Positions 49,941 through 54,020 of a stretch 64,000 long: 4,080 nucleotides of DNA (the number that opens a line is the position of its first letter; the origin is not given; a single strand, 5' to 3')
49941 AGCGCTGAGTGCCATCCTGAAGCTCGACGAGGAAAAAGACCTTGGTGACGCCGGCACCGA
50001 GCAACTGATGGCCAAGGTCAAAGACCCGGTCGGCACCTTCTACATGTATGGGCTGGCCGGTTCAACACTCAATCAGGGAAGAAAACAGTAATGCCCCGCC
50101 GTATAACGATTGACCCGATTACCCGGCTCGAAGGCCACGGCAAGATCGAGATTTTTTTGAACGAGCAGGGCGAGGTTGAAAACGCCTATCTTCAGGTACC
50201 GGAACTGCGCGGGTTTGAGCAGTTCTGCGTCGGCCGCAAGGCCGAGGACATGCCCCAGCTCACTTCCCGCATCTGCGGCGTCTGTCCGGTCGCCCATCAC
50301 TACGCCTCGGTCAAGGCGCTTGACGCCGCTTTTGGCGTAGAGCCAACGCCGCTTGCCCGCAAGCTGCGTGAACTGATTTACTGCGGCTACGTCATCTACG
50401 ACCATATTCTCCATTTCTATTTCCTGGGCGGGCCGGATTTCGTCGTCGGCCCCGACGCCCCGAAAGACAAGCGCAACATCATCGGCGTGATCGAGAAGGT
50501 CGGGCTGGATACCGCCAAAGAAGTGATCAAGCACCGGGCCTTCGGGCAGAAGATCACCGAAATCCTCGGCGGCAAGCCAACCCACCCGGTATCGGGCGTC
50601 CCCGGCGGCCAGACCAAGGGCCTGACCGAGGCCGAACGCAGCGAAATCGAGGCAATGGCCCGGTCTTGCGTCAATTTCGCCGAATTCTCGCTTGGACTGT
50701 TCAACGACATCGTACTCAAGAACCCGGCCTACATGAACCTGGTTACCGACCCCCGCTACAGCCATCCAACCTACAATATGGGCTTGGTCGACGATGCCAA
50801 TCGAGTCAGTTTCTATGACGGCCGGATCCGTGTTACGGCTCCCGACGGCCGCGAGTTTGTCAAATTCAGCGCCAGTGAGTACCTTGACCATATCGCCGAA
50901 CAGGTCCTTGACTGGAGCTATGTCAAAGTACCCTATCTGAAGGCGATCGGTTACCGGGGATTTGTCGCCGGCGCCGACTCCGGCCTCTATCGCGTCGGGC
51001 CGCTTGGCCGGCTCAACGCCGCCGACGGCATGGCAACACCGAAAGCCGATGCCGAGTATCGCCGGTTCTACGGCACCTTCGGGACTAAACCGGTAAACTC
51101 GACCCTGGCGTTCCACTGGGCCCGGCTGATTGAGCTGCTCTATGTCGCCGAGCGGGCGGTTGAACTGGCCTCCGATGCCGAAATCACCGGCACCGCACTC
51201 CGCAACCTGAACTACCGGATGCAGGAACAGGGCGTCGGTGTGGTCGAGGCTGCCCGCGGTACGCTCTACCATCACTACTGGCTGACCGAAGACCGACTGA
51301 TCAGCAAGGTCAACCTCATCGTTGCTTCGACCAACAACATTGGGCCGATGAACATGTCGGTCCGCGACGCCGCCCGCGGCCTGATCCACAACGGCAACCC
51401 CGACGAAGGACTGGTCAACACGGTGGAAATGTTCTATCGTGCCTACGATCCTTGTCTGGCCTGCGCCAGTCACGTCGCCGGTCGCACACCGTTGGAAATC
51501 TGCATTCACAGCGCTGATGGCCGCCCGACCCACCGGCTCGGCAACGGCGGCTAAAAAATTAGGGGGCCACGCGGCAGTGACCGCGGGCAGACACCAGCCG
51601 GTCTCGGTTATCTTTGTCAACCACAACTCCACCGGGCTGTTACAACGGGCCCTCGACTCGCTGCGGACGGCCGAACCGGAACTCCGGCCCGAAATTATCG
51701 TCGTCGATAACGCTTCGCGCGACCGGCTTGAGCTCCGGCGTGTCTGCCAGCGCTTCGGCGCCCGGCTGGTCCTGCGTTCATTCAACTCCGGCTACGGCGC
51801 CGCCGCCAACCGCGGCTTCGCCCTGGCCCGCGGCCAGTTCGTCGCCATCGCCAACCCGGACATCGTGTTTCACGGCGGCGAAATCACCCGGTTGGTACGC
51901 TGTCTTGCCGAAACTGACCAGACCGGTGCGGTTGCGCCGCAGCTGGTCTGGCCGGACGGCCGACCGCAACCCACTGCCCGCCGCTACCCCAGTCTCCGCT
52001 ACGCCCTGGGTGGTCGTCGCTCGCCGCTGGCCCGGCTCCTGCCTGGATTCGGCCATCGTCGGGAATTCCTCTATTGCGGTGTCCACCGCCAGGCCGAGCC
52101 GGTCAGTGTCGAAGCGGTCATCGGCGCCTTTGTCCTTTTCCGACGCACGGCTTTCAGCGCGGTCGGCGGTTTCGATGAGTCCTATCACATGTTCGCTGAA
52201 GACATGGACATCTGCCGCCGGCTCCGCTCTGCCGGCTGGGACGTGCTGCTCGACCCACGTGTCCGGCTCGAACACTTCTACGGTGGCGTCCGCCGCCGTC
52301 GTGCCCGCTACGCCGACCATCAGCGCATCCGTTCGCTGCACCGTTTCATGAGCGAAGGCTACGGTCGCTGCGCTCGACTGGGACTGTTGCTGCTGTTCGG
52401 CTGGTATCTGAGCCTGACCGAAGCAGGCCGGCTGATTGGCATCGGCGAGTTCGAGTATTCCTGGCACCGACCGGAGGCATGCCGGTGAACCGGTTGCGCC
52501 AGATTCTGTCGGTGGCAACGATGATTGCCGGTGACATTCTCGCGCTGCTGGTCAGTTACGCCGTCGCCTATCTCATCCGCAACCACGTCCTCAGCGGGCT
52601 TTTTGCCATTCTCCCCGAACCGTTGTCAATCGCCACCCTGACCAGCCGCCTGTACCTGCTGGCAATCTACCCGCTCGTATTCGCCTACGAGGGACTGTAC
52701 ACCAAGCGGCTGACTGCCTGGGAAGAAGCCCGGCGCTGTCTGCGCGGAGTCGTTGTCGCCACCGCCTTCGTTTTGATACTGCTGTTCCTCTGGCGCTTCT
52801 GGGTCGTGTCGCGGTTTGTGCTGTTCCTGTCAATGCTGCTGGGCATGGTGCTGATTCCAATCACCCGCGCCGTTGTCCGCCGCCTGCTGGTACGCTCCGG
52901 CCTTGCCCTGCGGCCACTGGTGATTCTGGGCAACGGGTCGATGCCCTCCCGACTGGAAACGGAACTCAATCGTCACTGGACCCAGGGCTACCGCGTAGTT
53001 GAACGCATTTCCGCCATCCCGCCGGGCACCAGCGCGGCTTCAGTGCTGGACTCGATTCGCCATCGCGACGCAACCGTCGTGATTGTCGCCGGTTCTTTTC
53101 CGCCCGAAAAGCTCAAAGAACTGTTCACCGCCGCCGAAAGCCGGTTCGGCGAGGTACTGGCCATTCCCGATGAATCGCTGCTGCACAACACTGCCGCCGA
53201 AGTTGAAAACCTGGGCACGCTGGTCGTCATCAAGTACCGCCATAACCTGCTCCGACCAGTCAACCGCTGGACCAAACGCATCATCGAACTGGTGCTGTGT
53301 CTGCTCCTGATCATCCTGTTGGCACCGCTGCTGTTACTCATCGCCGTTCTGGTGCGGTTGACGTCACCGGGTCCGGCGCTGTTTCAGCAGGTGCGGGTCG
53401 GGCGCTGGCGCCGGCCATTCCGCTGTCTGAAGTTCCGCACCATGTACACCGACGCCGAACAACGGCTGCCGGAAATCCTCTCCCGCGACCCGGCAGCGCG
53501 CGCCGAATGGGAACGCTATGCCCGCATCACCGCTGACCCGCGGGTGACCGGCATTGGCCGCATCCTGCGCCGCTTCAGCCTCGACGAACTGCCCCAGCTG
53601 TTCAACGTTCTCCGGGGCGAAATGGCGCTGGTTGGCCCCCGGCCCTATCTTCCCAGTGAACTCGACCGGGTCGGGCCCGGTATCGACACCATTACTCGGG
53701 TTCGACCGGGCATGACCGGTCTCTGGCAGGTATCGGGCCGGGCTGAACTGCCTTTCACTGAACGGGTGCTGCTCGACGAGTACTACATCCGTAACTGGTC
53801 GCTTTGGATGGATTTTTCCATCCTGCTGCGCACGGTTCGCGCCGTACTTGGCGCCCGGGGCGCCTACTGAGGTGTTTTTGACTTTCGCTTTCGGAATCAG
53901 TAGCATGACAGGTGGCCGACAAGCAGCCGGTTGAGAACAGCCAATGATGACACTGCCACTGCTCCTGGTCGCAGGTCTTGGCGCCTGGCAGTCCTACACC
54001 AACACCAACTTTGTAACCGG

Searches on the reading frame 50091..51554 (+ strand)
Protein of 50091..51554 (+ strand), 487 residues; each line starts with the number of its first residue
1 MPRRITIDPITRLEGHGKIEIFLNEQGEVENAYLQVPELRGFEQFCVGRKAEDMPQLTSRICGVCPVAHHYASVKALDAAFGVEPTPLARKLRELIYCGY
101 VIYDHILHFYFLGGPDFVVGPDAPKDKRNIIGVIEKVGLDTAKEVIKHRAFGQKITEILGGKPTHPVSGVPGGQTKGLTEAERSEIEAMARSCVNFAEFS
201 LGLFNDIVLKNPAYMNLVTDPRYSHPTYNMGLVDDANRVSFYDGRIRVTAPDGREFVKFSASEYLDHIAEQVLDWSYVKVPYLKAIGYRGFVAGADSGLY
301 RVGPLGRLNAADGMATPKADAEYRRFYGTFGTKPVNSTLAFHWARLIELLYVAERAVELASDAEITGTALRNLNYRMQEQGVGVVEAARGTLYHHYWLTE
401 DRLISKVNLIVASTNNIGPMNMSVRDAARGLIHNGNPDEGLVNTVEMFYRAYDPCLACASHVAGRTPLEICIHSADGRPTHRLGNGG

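Call 45: search_protein_families(library=pfam, proteins=[window:50091-51554:+], max_evalue=0.0001)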
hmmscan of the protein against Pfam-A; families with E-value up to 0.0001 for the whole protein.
window:50091-51554:+ (487 aa): 1 family
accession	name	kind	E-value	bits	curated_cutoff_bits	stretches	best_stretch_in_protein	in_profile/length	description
PF00374.24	NiFeSe_Hases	-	6e-40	138.1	25.8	2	40-118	1-79/508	Nickel-dependent hydrogenase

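Call 46: search_protein_families(library=ncbifam, proteins=[window:50091-51554:+], max_evalue=0.00001)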
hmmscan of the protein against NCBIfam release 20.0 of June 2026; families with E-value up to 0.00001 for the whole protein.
window:50091-51554:+ (487 aa): 9 families
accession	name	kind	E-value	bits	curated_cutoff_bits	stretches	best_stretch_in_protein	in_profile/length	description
NF041785.2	VhuA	equivalog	6e-123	410.5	800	1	4-431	3-416/418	F420-non-reducing hydrogenase Vhu subunit A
NF033181.1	NiFeSe_hydrog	equivalog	8.1e-57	193.2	600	2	3-125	2-123/507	nickel-dependent hydrogenase large subunit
NF040828.1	sulfhyd_ShyA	equivalog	5.8e-53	180.3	700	2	5-207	3-197/415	NAD(P)-dependent hydrogenase/sulfhydrogenase 2 subunit alpha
NF045518.1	H2_NiFeSe_large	exception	6.1e-53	180.3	780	1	4-462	3-481/485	NiFeSe hydrogenase large subunit HysA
TIGR03295.1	frhA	equivalog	4.3e-47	161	392.5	2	2-201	2-189/412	coenzyme F420 hydrogenase subunit alpha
NF040832.1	sulfhyd_HydA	equivalog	1.9e-43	149.2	880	1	5-463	5-424/426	NADPH-dependent hydrogenase/sulfhydrogenase 1 subunit alpha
NF007778.0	PRK10467.1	equivalog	8e-32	110.2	969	2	1-119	1-118/567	hydrogenase 2 large subunit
NF007550.0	PRK10170.1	equivalog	1.5e-26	93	1101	1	3-125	17-139/597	Ni/Fe-hydrogenase large subunit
NF041786.2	VhuU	equivalog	1e-07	31.6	70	1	438-462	4-28/45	F420-non-reducing hydrogenase selenoprotein subunit VhuU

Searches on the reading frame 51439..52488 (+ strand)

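Call 45: search_protein_families(library=pfam, proteins=[window:51439-52488:+], max_evalue=0.0001)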
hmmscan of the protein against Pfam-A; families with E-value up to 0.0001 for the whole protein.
window:51439-52488:+ (349 aa): 6 families
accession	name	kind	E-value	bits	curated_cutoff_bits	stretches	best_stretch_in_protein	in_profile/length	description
PF00535.33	Glycos_transf_2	-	3.2e-18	66.7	23.3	1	56-240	1-165/168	Glycosyl transferase family 2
PF13641.12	Glyco_tranf_2_3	-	5.2e-13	50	27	1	54-280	2-212/230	Glycosyltransferase like family 2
PF13506.12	Glyco_transf_21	-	5.1e-08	33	21.7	1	223-281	98-156/174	Glycosyl transferase family 21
PF13632.12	Glyco_trans_2_3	-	1.8e-07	31.6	27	1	227-294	72-142/198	Glycosyl transferase family group 2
PF10111.15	Glyco_tranf_2_2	-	1.4e-06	28.4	27.3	0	230-264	166-201/276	Glycosyltransferase like family 2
PF02709.20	Glyco_transf_7C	-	4.2e-05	23.5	23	1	220-269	12-62/78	N-terminal domain of galactosyltransferase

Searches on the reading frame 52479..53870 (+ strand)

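Call 47: search_protein_families(library=pfam, proteins=[window:52479-53870:+], max_evalue=0.0001)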
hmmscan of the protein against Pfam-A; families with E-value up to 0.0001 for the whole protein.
window:52479-53870:+ (463 aa): 1 family
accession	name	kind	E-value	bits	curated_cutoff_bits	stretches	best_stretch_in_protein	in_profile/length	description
PF02397.22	Bac_transf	-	3.2e-63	212.9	27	1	266-457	1-178/179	Bacterial sugar transferase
